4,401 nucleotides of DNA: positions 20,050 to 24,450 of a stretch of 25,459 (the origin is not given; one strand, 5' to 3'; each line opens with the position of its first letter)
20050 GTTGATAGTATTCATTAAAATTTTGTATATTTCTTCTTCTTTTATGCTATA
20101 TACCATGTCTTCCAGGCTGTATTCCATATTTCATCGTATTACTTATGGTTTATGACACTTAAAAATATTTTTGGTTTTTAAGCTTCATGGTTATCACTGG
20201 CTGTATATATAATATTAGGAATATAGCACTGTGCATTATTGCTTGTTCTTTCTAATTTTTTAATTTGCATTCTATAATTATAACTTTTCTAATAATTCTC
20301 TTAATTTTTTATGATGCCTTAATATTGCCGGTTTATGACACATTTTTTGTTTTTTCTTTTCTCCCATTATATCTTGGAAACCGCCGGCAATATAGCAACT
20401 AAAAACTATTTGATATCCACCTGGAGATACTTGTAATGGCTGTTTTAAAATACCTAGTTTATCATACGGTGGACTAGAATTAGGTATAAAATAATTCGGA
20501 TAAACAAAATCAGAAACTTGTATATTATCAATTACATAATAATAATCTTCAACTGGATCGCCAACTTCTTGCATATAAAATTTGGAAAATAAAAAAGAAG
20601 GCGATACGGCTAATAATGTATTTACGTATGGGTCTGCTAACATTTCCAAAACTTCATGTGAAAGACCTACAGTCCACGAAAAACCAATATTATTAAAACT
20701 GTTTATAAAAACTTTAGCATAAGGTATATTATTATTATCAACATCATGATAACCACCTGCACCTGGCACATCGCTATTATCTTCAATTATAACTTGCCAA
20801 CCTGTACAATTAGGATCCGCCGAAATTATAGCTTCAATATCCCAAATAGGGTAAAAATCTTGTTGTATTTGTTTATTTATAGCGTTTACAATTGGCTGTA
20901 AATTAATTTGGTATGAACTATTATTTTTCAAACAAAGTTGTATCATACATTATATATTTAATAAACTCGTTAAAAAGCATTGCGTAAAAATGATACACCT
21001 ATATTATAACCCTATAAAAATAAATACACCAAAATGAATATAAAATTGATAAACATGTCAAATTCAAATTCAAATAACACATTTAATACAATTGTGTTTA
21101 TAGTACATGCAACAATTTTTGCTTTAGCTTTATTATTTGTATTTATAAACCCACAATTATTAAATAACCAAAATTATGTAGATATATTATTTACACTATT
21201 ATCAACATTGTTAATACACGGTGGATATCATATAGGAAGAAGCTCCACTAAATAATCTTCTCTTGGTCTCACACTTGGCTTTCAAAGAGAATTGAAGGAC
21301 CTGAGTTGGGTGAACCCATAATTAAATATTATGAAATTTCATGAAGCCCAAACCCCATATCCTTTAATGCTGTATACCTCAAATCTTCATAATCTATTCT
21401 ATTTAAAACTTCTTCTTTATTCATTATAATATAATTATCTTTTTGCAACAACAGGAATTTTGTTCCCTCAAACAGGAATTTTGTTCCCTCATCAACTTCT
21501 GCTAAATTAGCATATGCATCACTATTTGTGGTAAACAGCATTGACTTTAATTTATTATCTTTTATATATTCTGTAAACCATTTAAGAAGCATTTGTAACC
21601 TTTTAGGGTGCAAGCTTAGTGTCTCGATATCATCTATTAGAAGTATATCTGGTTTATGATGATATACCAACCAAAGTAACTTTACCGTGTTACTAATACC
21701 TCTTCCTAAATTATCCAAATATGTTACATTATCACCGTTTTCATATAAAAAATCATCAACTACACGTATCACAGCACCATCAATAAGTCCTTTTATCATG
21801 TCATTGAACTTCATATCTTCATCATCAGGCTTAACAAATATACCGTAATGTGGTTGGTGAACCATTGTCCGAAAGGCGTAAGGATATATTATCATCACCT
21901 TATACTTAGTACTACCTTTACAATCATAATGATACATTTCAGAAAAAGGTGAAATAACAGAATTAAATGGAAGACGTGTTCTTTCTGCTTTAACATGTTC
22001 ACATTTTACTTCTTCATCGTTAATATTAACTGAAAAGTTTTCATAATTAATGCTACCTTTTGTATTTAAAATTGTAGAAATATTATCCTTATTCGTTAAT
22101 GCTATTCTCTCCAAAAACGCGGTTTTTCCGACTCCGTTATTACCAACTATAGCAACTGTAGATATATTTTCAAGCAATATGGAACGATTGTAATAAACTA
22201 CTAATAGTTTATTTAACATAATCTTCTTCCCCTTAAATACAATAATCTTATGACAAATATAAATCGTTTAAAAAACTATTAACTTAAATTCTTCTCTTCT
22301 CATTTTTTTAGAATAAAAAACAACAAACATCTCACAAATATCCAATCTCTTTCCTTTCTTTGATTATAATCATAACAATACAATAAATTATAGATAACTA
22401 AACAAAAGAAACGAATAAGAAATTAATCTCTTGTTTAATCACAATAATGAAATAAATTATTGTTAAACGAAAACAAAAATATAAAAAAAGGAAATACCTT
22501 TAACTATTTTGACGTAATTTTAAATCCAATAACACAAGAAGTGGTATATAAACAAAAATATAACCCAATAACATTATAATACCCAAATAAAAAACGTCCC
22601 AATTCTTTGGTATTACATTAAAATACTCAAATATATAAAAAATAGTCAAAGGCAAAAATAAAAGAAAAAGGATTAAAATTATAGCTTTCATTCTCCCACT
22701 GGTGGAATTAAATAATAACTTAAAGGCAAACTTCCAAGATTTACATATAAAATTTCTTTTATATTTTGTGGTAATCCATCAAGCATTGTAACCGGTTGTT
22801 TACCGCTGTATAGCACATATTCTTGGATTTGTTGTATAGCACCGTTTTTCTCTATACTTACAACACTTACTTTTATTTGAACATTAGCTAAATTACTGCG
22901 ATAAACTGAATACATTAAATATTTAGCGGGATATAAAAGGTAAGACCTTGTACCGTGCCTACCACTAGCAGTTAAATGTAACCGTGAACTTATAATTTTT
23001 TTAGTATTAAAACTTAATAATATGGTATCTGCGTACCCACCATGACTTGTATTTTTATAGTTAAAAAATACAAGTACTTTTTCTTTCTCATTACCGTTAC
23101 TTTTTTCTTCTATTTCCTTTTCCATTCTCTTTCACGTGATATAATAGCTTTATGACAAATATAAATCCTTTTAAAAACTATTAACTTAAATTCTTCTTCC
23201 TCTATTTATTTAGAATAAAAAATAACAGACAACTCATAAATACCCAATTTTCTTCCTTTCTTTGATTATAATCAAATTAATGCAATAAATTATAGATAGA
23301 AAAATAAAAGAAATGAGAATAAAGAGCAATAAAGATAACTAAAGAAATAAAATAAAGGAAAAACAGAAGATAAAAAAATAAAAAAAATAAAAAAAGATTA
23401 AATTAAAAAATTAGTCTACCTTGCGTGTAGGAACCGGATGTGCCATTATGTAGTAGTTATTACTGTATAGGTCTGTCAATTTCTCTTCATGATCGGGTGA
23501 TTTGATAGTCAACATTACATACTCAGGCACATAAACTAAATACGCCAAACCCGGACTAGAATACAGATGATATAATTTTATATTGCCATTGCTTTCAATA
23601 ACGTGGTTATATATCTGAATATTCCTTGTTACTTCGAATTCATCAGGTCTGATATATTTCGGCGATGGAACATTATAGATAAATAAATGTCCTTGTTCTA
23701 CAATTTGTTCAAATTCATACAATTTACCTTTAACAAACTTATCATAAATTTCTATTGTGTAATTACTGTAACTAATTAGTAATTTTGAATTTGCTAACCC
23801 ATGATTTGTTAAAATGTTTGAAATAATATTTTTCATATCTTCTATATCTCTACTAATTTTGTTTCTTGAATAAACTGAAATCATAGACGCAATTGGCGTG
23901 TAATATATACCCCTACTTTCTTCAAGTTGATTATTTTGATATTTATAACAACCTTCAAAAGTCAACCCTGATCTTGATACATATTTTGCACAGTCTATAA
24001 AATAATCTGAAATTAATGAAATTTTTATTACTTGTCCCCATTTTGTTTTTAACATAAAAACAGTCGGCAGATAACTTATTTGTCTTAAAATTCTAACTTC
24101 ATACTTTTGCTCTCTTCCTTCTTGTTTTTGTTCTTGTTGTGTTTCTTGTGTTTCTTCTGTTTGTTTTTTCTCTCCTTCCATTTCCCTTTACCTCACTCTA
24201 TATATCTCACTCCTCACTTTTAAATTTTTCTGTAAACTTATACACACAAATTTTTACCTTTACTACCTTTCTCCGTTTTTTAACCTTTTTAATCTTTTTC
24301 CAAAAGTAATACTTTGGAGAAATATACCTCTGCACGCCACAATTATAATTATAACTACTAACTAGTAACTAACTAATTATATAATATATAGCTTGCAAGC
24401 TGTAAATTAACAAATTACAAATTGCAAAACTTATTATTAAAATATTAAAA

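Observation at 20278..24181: Right-arm accessory island: six genes of unknown role next to the ITR, a candidate anti-defence or inter-virus exclusion system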

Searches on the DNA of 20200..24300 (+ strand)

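Call 5: search_dna_similar(query=window:20200-24300:+, collection=phages, mode=distant)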
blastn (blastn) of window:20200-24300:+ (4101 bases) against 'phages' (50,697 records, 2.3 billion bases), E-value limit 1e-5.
Records with a match: 19; places in all: 19; records where one place covers at least 80% of the query: 0.
Best place of each record, by identity: 80-90% 2; 60-80% 17.
By first word of the organism name: Sulfolobus 19.
By host as written in the record: Sulfolobus islandicus 17; - 2.
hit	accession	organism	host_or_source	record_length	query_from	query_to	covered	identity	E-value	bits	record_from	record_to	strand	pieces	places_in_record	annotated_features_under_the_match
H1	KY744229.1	Sulfolobus islandicus rod-shaped virus 8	Sulfolobus islandicus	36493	3456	3909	11%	72.1%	3e-59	237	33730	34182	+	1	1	hypothetical protein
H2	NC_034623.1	Sulfolobus islandicus rod-shaped virus 8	Sulfolobus islandicus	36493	3456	3909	11%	72.1%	3e-59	237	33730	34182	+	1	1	hypothetical protein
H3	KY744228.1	Sulfolobus islandicus rod-shaped virus 9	Sulfolobus islandicus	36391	3456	3909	11%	71.9%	3e-59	238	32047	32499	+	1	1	hypothetical protein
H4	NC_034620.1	Sulfolobus islandicus rod-shaped virus 9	Sulfolobus islandicus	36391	3456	3909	11%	71.9%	3e-59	238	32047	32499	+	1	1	hypothetical protein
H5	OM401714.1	Sulfolobus islandicus rod-shaped virus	Sulfolobus islandicus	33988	3459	3909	11%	70.3%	3e-47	198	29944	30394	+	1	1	none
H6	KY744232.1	Sulfolobus islandicus rod-shaped virus 7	Sulfolobus islandicus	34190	3461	3909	11%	70.0%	1e-45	192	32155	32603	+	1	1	hypothetical protein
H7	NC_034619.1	Sulfolobus islandicus rod-shaped virus 7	Sulfolobus islandicus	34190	3461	3909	11%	70.0%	1e-45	192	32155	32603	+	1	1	hypothetical protein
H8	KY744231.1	Sulfolobus islandicus rod-shaped virus 4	Sulfolobus islandicus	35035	3461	3909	11%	69.8%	5e-44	187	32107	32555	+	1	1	hypothetical protein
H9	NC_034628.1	Sulfolobus islandicus rod-shaped virus 4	Sulfolobus islandicus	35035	3461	3909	11%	69.8%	5e-44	187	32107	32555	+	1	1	hypothetical protein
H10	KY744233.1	Sulfolobus islandicus rod-shaped virus 5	Sulfolobus islandicus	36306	3461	3909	11%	69.1%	3e-40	174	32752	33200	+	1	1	hypothetical protein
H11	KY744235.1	Sulfolobus islandicus rod-shaped phage 6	Sulfolobus islandicus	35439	3461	3909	11%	69.1%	3e-40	174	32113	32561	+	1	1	hypothetical protein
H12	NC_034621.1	Sulfolobus islandicus rod-shaped virus 5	Sulfolobus islandicus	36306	3461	3909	11%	69.1%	3e-40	174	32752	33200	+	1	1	hypothetical protein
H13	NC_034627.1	Sulfolobus islandicus rod-shaped phage 6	Sulfolobus islandicus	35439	3461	3909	11%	69.1%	3e-40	174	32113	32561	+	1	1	hypothetical protein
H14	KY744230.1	Sulfolobus islandicus rod-shaped virus 10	Sulfolobus islandicus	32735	3512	3909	10%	73.4%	8e-60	239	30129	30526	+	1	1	hypothetical protein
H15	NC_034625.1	Sulfolobus islandicus rod-shaped virus 10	Sulfolobus islandicus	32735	3512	3909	10%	73.4%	8e-60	239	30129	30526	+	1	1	hypothetical protein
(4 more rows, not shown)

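Call 12: get_annotated_region(hit=H2, flank=4000)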
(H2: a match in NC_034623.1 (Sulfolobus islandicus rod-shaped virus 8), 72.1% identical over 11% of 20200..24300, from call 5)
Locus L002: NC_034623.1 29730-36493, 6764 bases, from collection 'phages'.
description: Sulfolobus islandicus rod-shaped virus 8, partial genome.
organism: Sulfolobus islandicus rod-shaped virus 8 (NCBI taxid 1983551)
taxonomy: Viruses; Adnaviria; Zilligvirae; Taleaviricota; Tokiviricetes; Ligamenvirales; Rudiviridae; Usarudivirus; Usarudivirus SIRV8
host: Sulfolobus islandicus; source: hot spring; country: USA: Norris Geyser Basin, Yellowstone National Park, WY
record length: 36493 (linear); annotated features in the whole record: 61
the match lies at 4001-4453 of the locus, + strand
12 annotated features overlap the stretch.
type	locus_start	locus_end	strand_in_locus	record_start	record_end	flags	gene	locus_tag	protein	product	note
CDS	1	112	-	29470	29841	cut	-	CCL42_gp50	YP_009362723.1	hypothetical protein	ORF50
CDS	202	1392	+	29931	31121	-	-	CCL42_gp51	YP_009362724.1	aminoacid permease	ORF51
CDS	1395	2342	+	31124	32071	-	-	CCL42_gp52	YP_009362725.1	queuine tRNA-ribosyltransferase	ORF52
CDS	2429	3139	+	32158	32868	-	-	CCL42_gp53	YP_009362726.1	hypothetical protein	ORF53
CDS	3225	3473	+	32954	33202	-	-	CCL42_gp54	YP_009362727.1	hypothetical protein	ORF54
CDS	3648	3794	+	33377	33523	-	-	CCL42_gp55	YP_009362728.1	hypothetical protein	ORF55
CDS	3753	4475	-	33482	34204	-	-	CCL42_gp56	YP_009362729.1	hypothetical protein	ORF56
CDS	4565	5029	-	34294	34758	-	-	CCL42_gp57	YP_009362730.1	hypothetical protein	ORF57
CDS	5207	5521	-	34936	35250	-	-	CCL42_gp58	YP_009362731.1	hypothetical protein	ORF58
CDS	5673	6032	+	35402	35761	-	-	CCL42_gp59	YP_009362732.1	hypothetical protein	ORF59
CDS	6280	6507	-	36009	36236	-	-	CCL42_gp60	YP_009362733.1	hypothetical protein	ORF60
CDS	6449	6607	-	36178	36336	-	-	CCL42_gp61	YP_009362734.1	hypothetical protein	ORF61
